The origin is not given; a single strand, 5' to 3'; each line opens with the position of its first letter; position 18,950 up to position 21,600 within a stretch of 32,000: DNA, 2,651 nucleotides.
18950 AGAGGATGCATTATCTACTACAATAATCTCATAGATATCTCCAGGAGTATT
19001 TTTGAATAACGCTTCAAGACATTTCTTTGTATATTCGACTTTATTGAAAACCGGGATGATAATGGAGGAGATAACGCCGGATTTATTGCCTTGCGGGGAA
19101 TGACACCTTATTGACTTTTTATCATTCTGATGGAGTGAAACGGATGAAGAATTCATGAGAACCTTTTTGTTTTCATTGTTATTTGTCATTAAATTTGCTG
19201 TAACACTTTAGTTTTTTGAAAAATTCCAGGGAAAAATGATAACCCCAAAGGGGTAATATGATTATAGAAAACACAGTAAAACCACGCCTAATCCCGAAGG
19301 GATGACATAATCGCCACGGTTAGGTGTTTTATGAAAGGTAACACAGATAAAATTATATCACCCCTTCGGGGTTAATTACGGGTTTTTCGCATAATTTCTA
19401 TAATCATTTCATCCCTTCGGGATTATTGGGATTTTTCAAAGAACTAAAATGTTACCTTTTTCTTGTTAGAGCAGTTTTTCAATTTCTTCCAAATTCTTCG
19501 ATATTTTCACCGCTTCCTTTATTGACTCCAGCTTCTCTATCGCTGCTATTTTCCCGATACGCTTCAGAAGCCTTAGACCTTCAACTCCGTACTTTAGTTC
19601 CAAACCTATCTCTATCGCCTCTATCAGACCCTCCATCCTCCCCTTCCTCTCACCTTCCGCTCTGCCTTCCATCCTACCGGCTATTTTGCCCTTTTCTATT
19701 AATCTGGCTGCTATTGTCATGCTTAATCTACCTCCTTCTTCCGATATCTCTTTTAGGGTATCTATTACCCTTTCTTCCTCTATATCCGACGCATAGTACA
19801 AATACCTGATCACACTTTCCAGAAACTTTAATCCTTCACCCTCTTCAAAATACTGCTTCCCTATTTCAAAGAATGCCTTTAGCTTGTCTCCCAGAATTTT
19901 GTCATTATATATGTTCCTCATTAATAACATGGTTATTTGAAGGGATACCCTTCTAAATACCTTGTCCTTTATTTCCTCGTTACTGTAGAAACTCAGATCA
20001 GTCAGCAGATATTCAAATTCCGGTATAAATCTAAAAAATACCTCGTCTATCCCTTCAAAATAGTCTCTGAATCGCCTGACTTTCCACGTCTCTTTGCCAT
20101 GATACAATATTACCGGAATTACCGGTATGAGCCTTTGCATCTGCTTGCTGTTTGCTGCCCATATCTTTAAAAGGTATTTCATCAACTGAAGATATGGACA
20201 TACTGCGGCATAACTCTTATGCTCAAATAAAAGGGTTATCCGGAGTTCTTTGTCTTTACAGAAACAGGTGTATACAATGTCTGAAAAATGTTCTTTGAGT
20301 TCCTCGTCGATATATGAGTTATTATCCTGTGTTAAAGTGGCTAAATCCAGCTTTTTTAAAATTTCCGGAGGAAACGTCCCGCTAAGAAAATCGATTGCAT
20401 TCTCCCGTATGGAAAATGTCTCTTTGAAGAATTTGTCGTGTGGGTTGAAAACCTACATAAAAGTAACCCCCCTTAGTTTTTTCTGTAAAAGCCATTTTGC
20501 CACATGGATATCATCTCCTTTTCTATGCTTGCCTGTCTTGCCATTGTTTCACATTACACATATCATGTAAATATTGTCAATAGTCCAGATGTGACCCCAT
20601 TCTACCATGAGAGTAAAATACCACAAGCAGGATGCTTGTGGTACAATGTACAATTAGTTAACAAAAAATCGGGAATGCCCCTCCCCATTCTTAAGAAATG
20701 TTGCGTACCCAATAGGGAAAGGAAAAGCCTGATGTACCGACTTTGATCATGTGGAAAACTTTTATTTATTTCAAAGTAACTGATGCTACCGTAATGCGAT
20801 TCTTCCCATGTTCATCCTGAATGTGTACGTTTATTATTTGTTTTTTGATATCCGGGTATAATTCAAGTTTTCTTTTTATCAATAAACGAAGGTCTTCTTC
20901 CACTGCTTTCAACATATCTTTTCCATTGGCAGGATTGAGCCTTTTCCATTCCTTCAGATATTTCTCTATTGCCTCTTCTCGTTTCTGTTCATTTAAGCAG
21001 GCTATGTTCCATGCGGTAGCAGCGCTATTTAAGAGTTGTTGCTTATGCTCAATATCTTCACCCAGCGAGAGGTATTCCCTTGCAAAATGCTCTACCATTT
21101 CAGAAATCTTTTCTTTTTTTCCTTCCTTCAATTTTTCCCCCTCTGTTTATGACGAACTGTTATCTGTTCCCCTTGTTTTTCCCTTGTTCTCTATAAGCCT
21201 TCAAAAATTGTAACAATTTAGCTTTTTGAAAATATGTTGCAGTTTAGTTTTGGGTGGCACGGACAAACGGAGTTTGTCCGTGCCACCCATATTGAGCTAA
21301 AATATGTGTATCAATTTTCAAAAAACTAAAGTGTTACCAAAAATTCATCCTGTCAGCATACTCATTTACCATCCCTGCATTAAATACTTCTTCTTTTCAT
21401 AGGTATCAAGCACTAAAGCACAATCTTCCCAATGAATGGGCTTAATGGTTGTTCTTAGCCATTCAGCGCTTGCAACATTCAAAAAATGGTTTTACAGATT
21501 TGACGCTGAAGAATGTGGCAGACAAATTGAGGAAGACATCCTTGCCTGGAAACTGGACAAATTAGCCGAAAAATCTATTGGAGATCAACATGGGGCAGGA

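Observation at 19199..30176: Dispersed family of intergenic elements: a conserved 25-26 nt inverted arm brackets variable, self-palindromic cores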

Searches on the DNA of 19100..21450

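Call 64: search_rna_families(source=window, start=19100, end=21450, threshold=evalue, max_evalue=1)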
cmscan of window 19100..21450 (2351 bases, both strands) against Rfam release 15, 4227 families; matches with E-value up to 1: 16.
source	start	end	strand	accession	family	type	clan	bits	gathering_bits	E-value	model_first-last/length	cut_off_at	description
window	21198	21343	-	RF04128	MIR8562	Gene; miRNA;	-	30.1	211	0.0057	1-242/242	no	MIR8562 microRNA precursor family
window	19248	19417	-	RF04156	MIR2670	Gene; miRNA;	-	29.5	117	0.0011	1-200/200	no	MIR2670 microRNA precursor family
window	21244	21296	+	RF03980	mir-2012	Gene; miRNA;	-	29.3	90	0.0052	1-84/84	no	mir-2012 microRNA precursor family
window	21250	21289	+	RF03839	MIR2599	Gene; miRNA;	-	27.4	120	0.02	1-132/132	no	MIR2599 microRNA precursor family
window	21207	21340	+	RF04170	MIR7723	Gene; miRNA;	-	27.1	200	0.01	1-235/235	no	MIR7723 microRNA precursor family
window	21219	21330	+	RF03926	MIR1435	Gene; miRNA;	-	26.1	94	0.51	1-186/186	no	MIR1435 microRNA precursor family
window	21250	21288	-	RF03621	MIR4245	Gene; miRNA;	-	25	74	0.18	1-128/128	no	MIR4245 microRNA precursor family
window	21210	21336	+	RF04139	MIR841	Gene; miRNA;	-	24.7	200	0.033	1-212/212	no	MIR841 microRNA precursor family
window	19287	19380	-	RF03225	mir-2763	Gene; miRNA;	-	24.7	50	0.045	1-83/83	no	mir-2763 microRNA precursor family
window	21237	21302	+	RF04069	MIR6135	Gene; miRNA;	-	23.8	99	0.67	1-122/122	no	MIR6135 microRNA precursor family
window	21206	21342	+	RF04097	MIR2630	Gene; miRNA;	-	22.2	144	0.16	1-229/229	no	MIR2630 microRNA precursor family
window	19236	19380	-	RF02516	MIR393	Gene; miRNA;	-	20.6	60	0.3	1-126/126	no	mir-393 microRNA precursor family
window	19287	19376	-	RF00695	MIR398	Gene; miRNA;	-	19.7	55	0.34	1-109/109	no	MIR398 microRNA precursor family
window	21239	21303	-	RF03338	MIR4416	Gene; miRNA;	-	18.6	70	0.89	1-147/147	no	MIR4416 microRNA precursor family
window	21229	21306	+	RF00664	mir-223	Gene; miRNA;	-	17.3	57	0.72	1-106/106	no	mir-223 microRNA precursor family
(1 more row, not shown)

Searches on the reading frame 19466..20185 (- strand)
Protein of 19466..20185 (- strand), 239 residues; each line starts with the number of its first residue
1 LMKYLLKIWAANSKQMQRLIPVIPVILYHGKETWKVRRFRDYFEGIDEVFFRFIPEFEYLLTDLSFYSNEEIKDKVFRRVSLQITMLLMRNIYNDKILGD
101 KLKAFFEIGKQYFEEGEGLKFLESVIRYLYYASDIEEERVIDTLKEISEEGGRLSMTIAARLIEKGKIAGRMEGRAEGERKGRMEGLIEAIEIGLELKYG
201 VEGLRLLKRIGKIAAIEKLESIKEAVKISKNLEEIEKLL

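Call 9: search_protein_families(library=pfam, proteins=[window:19466-20185:-])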
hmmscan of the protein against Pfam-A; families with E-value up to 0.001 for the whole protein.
window:19466-20185:- (239 aa): 1 family
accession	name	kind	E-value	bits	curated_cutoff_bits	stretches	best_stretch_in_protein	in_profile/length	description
PF04754.18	Transposase_31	-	1.5e-15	57.8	21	1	1-98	89-182/203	Putative transposase, YhgA-like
